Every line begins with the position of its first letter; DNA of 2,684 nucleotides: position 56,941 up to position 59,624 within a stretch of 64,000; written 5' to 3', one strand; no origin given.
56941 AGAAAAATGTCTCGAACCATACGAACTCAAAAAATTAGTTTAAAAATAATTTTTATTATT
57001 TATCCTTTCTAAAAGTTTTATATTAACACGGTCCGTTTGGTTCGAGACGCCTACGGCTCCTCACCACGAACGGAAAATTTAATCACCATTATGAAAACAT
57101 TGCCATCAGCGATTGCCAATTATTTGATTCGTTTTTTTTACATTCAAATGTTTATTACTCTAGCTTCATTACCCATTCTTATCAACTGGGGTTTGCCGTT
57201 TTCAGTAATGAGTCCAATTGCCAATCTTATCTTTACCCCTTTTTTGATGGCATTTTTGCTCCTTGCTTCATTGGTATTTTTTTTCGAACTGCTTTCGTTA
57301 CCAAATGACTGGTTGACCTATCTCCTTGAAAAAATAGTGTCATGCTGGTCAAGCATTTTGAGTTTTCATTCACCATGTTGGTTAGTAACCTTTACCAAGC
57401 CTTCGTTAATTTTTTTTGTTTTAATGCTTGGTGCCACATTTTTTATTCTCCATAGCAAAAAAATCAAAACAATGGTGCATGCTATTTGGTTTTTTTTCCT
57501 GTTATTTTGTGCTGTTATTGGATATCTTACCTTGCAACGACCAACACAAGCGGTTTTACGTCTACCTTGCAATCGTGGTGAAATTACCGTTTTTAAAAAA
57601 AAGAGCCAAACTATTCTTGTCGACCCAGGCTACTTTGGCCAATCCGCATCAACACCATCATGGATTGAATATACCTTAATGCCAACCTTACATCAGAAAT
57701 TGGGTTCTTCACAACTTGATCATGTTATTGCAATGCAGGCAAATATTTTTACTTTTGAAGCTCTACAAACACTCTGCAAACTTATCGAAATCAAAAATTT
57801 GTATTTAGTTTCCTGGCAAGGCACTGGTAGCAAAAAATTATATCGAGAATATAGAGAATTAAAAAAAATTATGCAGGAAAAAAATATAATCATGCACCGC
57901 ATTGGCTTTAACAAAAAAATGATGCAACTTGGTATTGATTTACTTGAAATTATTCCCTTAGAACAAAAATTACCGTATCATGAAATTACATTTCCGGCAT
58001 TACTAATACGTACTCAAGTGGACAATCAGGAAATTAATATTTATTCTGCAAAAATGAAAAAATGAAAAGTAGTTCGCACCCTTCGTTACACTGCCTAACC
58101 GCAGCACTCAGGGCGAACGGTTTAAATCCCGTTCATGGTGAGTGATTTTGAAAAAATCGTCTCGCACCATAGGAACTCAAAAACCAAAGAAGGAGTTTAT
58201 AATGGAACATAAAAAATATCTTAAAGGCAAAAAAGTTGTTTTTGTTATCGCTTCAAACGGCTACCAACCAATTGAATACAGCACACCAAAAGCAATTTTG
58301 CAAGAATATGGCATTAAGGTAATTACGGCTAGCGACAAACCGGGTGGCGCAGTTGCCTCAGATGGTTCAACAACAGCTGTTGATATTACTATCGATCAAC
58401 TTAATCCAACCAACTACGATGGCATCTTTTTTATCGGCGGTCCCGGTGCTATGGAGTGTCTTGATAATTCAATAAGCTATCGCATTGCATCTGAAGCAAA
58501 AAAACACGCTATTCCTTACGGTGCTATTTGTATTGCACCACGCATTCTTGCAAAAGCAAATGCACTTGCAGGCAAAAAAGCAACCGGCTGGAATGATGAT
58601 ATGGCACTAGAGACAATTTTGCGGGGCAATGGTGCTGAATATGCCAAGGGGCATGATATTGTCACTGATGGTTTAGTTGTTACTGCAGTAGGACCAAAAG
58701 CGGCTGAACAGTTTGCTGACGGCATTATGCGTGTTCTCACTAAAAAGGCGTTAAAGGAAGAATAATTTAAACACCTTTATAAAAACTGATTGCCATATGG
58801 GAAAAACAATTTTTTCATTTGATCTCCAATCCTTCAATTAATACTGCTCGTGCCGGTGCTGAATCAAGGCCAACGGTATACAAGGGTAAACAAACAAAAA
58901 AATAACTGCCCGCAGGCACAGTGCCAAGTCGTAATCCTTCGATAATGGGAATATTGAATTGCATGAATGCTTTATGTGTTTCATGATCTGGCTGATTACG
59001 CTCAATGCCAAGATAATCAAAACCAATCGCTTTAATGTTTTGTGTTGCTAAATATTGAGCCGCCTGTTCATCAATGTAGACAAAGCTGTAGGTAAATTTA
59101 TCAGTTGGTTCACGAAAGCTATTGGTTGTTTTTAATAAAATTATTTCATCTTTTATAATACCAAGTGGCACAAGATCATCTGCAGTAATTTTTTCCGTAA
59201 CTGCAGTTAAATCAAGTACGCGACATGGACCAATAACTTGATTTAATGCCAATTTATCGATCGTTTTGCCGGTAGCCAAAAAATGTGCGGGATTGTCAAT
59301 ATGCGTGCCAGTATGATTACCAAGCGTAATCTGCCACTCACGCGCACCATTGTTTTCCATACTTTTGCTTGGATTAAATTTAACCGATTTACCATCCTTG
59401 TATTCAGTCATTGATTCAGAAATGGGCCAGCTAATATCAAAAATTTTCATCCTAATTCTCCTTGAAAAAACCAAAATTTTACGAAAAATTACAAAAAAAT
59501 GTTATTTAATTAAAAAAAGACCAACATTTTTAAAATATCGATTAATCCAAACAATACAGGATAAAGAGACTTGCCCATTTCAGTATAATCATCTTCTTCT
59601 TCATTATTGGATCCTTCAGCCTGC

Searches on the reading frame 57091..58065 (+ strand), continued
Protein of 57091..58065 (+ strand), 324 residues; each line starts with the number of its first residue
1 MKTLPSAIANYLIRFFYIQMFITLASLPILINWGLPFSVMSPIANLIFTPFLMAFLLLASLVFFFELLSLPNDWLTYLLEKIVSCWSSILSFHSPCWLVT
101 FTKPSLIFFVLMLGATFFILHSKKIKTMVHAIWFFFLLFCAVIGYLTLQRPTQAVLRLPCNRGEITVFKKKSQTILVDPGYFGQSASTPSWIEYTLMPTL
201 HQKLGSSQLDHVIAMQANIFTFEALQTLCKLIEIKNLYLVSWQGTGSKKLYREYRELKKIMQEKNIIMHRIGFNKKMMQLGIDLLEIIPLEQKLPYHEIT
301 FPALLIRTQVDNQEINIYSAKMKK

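Call 32: fold_search(model_id=the predicted structure, library=pdb)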
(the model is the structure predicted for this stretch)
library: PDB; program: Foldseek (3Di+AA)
matches with E <= 10: 839; with E <= 0.001: 10
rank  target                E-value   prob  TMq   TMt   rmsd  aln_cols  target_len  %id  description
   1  2bib                  5.7e-06  1.00  0.38  0.24   6.1       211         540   10  Crystal structure of the complete modular teichioic acid phosphorylcholine esterase Pce (CbpE) from Streptococcus pneumo (released 2005-05-09)
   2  9ic4                  1.3e-05  1.00  0.38  0.45   4.7       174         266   16  Crystal structure of beta-lactamase-like domain of ComEC from Moorella glycerini (released 2025-10-01)
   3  1wra_B                6.0e-05  1.00  0.34  0.35   7.2       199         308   12  Crystal Structure of Phosphorylcholine Esterase Domain of the Virulence Factor Choline Binding Protein E from Streptoc (released 2005-05-31)
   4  3zq4_C                6.4e-05  1.00  0.31  0.20   6.1       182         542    9  Unusual, dual endo- and exo-nuclease activity in the degradosome explained by crystal structure analysis of RNase J1 (released 2011-09-14)
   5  1wra_A                7.2e-05  1.00  0.34  0.36   7.2       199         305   12  Crystal Structure of Phosphorylcholine Esterase Domain of the Virulence Factor Choline Binding Protein E from Streptoc (released 2005-05-31)
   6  3zq4_D                1.1e-04  1.00  0.29  0.19   6.2       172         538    9  Unusual, dual endo- and exo-nuclease activity in the degradosome explained by crystal structure analysis of RNase J1 (released 2011-09-14)
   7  3zq4_E                1.2e-04  1.00  0.31  0.20   6.1       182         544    9  Unusual, dual endo- and exo-nuclease activity in the degradosome explained by crystal structure analysis of RNase J1 (released 2011-09-14)
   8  2p4z_B                5.7e-04  1.00  0.30  0.34   6.4       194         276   11  A Ferredoxin-like Metallo-beta-lactamase Superfamily Protein from Thermoanaerobacter tengcongensis (released 2008-03-18)
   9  7wnt                  5.7e-04  1.00  0.27  0.18   7.5       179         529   14  RNase J from Mycobacterium tuberculosis (released 2023-01-25)
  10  8rr1_E                7.2e-04  1.00  0.30  0.17   5.8       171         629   13  Human mitochondrial RNase Z complex with ELAC2-D550N catalytic mutant and tRNA-Tyr precursor (Composite model) (released 2025-01-08)
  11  7sn8_K                1.0e-03  1.00  0.27  0.17   7.1       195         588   12  Cryo-EM structure of Drosophila Integrator cleavage module (IntS4-IntS9-IntS11) in complex with IP6 (released 2022-10-12)
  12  6h0d                  1.2e-03  1.00  0.29  0.24   7.7       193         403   18  Metal soaked Flv1 flavodiiron core from Synechocystis sp. PCC6803 (released 2019-01-30)
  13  8gyg_A                1.3e-03  1.00  0.30  0.33   6.9       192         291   12  Purification ,Crystallization and X-ray Diffraction analysis of a novel arysulfatase from Pseudoalteromonas atlantica  (released 2023-10-18)
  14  2qed                  1.5e-03  1.00  0.27  0.34   5.1       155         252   12  Crystal structure of Salmonella thyphimurium LT2 glyoxalase II (released 2007-10-09)
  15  6qrq_A                1.5e-03  1.00  0.28  0.36   6.5       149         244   15  Apo conformation of chemotaxis sensor ODP (released 2019-06-19)
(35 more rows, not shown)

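Call 60: find_encoding_contigs(protein=P0024, flank=8000, max_places=1)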
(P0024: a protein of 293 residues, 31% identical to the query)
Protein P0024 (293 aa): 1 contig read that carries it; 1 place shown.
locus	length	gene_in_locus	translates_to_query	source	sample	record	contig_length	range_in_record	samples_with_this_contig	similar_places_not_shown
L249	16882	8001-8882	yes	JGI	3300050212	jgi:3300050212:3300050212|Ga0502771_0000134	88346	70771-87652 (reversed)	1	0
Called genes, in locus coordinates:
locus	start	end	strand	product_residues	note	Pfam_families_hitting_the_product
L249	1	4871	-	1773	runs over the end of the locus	-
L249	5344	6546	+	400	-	PF01041:DegT_DnrJ_EryC1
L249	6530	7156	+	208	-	PF13401:AAA_22 (weak), PF01712:dNK (faint), PF02223:Thymidylate_kin, PF13207:AAA_17 (weak), PF13238:AAA_18 (faint)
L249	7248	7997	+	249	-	PF13177:DNA_pol3_delta2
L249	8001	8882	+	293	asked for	PF03772:Competence (weak)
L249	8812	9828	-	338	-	PF01210:NAD_Gly3P_dh_N, PF02558:ApbA, PF02737:3HCDH_N (weak), PF03807:F420_oxidored (weak), PF07479:NAD_Gly3P_dh_C, PF20618:GPD_NAD_C_bact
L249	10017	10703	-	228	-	PF01255:Prenyltransf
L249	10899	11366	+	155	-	-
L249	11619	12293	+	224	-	PF00702:Hydrolase, PF13419:HAD_2, PF13242:Hydrolase_like (weak)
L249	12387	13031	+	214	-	-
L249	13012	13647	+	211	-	PF06835:LptC (faint)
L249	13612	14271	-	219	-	PF00156:Pribosyltran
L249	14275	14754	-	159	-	PF04608:PgpA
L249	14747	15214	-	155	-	PF01252:Peptidase_A8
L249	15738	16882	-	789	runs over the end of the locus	PF03483:B3_4, PF03484:B5, PF17759:tRNA_synthFbeta, PF03147:FDX-ACB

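Call 61: find_encoding_contigs(protein=P0022, flank=8000, max_places=1)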
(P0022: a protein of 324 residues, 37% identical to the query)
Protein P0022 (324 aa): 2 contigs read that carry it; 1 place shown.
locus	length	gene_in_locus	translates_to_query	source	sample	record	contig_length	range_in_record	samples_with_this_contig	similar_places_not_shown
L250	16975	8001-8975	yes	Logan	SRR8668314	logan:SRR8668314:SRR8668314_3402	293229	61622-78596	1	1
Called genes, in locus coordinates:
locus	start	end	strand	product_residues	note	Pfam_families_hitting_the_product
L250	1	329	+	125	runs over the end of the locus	-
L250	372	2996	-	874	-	PF01411:tRNA-synt_2c, PF07973:tRNA_SAD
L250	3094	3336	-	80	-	PF00076:RRM_1, PF13893:RRM_5 (weak)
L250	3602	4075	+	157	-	-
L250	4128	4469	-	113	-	PF00076:RRM_1, PF13893:RRM_5 (weak)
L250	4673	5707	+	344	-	-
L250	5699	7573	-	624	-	PF00456:Transketolase_N, PF13292:DXP_synthase_N (faint), PF00676:E1_dh, PF02779:Transket_pyr, PF02780:Transketolase_C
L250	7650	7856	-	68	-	-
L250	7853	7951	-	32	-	-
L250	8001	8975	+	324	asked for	-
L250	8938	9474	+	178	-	PF01965:DJ-1_PfpI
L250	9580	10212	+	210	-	-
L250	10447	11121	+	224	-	-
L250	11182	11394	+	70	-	-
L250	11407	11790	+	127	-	-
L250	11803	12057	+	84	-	-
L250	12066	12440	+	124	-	-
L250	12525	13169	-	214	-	-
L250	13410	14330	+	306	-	-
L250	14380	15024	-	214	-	PF04199:Cyclase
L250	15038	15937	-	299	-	PF02826:2-Hacid_dh_C, PF03446:NAD_binding_2, PF03807:F420_oxidored, PF00393:6PGD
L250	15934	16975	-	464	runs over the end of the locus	PF00479:G6PD_N, PF02781:G6PD_C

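Call 62: find_encoding_contigs(protein=P0019, flank=8000, max_places=1)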
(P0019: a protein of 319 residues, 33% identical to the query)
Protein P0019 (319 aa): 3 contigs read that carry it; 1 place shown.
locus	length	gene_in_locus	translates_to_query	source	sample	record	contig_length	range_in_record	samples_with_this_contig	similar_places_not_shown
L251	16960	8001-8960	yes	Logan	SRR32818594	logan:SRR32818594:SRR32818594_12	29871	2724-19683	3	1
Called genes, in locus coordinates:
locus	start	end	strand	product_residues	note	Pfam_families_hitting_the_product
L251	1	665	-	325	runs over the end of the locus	PF01207:Dus, PF00977:His_biosynth (weak)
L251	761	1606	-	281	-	PF01569:PAP2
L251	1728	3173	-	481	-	PF01425:Amidase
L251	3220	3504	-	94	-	PF02686:GatC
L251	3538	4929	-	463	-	PF01554:MatE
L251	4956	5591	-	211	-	PF02527:GidB, PF13847:Methyltransf_31 (weak)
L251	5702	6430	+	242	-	-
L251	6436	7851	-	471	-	PF25174:Beta-prop_THOC3 (faint)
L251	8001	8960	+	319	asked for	-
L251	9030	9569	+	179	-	PF01965:DJ-1_PfpI, PF17124:ThiJ_like (faint)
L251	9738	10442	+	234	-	-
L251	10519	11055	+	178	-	-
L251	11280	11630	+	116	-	-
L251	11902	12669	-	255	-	PF13481:AAA_25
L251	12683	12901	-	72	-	-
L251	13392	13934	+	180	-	-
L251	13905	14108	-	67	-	-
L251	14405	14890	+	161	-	-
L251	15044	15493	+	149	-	-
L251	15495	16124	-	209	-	PF04199:Cyclase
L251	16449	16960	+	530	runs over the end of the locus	PF00270:DEAD, PF04851:ResIII, PF00271:Helicase_C, PF03880:DbpA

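Call 69: search_protein_families(library=ncbifam, proteins=[window:57091-58065:+], max_evalue=0.1)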
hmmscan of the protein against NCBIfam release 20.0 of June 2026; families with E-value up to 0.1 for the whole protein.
window:57091-58065:+ (324 aa): 1 family
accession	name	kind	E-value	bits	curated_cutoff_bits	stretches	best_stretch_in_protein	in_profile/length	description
TIGR00361.1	ComEC_Rec2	equivalog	0.0011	17.2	190.05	1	13-219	295-502/663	DNA internalization-related competence protein ComEC/Rec2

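Call 78: search_protein_families(library=pfam, proteins=[L209:4977-5954:-], max_evalue=0.05)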
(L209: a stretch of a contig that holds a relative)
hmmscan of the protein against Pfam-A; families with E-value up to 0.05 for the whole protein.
L209:4977-5954:- (325 aa): 0 families

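Call 79: list_cluster_members(proteins=[P0006, P0007, P0011, P0026, P0027, P0028, P0029, P0030, P0164, P0100])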
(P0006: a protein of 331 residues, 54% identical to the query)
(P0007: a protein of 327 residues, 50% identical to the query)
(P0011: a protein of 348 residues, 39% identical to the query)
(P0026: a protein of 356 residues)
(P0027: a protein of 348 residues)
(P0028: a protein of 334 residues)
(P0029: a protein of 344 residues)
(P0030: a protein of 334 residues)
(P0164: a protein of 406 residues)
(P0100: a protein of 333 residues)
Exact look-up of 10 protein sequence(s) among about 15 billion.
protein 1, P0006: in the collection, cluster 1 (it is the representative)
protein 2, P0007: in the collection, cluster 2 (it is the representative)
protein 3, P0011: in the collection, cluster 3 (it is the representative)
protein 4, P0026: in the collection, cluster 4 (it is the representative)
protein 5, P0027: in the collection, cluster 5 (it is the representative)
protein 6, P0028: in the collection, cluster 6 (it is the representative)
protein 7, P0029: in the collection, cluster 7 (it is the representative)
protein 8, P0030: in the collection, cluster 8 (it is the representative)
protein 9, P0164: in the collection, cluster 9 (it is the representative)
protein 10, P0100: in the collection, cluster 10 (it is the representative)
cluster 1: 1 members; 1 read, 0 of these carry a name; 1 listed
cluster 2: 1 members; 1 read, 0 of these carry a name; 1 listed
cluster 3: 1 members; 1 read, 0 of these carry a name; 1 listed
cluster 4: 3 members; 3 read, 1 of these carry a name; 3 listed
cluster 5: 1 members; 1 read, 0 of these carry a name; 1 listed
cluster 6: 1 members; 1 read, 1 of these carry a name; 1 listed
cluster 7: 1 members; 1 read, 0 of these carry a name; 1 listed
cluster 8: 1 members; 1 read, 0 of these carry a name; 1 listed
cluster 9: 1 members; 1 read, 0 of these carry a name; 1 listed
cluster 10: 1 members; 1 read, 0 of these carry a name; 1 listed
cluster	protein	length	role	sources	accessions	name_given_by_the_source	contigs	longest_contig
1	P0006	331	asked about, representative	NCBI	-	-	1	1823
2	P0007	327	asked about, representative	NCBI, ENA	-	-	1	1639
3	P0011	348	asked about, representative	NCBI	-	-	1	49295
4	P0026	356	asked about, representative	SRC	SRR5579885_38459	-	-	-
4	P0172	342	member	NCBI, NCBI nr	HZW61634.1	MAG TPA: hypothetical protein VFF04_05415 [Candidatus Babeliales bacterium] | hypothetical protein [Candidatus Babeliales bacterium]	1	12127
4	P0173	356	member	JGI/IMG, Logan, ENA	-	-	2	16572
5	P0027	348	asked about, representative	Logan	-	-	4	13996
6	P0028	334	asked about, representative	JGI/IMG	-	hypothetical protein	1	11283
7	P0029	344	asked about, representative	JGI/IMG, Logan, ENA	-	-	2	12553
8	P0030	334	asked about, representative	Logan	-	-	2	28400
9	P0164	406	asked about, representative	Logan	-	-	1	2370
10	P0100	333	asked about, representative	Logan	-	-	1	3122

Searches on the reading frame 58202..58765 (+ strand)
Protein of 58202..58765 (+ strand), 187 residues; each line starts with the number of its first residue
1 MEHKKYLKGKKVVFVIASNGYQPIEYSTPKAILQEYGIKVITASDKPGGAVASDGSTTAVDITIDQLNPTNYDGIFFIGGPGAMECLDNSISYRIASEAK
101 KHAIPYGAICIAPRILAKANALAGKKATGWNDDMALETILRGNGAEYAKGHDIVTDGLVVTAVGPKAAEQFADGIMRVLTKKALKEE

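Call 3: search_protein_families(library=pfam, proteins=[window:58202-58765:+], max_evalue=1)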
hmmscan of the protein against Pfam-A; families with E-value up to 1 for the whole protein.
window:58202-58765:+ (187 aa): 2 families
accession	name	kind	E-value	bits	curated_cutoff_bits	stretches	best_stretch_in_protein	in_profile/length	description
PF01965.30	DJ-1_PfpI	-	2.9e-29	102.5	26.6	1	10-176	1-163/165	DJ-1/PfpI family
PF00117.34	GATase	-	0.00065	19.8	22.8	1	62-122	35-91/190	Glutamine amidotransferase class-I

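Call 69: search_protein_families(library=ncbifam, proteins=[window:58202-58765:+], max_evalue=0.1)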
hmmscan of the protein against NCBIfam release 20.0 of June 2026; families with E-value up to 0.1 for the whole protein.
window:58202-58765:+ (187 aa): 10 families
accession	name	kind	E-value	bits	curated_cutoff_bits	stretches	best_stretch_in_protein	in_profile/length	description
TIGR01382.1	PfpI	subfamily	1.3e-21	76.9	139.05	1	13-179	2-168/169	DJ-1/PfpI/YhbO family deglycase/protease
TIGR01383.1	not_thiJ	equivalog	6.9e-15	55.2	131.25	1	13-183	2-172/180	DJ-1 family glyoxalase III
NF040823.1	deglyc_PfpI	equivalog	1.3e-13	51.1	330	1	13-165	3-151/166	deglycase PfpI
NF008747.0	PRK11780.1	equivalog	0.00028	20.9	180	1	93-156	118-182/218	isoprenoid biosynthesis glyoxalase ElbB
TIGR01368.1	CPSaseIIsmall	equivalog_domain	0.0014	17.7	307.35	1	60-121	205-264/361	glutamine-hydrolyzing carbamoyl-phosphate synthase small subunit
NF008605.0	PRK11574.1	equivalog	0.0024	17.6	252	1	14-130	6-127/196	protein deglycase YajL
NF009475.0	PRK12838.1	equivalog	0.0063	15.5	221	1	58-123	197-260/359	carbamoyl phosphate synthase small subunit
NF052371.1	TransRegGbdRPseu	equivalog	0.009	15.1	480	1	49-127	62-137/365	choline metabolism transcriptional regulator GbdR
NF040817.1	GdhA_Arch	equivalog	0.023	13.9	750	1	15-56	214-255/419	glutamate dehydrogenase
NF005301.0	PRK06830.1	equivalog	0.04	12.4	400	1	19-104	121-201/445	ATP-dependent 6-phosphofructokinase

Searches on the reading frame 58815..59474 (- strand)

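Call 3: search_protein_families(library=pfam, proteins=[window:58815-59474:-], max_evalue=1)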
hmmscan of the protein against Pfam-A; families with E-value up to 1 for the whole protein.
window:58815-59474:- (219 aa): 1 family
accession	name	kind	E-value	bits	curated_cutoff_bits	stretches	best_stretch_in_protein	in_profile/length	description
PF04199.19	Cyclase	-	1.2e-24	87.6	23.1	1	12-158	1-141/142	Putative cyclase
